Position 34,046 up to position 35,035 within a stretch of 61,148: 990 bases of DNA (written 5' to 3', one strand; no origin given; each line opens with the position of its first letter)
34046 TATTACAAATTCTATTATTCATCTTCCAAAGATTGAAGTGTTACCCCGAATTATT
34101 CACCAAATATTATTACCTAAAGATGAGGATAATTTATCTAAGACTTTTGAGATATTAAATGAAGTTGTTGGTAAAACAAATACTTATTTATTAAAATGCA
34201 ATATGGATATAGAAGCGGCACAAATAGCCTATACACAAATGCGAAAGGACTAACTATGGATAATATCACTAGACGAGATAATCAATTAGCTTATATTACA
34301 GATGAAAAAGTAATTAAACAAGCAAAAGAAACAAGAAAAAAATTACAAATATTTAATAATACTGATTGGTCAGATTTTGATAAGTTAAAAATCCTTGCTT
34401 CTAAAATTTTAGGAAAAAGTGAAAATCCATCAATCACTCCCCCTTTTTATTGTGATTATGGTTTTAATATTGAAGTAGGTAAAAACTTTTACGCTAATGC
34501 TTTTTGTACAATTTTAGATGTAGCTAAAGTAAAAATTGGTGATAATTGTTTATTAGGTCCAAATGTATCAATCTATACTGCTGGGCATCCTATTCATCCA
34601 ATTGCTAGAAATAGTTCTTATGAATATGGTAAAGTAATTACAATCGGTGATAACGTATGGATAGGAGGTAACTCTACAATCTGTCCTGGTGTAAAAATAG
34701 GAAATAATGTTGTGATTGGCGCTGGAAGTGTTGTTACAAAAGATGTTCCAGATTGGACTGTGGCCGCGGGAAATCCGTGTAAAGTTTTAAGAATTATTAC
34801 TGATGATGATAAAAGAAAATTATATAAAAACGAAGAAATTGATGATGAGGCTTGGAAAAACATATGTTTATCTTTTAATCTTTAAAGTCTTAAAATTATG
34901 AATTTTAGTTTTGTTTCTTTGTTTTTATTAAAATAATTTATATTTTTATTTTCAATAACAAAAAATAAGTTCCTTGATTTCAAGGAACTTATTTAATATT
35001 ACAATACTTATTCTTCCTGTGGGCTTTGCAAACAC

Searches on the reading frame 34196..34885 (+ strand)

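Call 32: search_protein_families(library=pfam, proteins=[window:34196-34885:+], max_evalue=0.00001)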
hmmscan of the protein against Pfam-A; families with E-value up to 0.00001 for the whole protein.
window:34196-34885:+ (229 aa): 2 families
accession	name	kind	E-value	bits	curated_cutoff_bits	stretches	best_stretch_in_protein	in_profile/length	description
PF00132.30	Hexapep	-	1.1e-16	60.1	27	1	149-182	3-36/36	Bacterial transferase hexapeptide (six repeats)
PF14602.12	Hexapep_2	-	3.7e-15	55.8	27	1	148-182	2-34/34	Hexapeptide repeat of succinyl-transferase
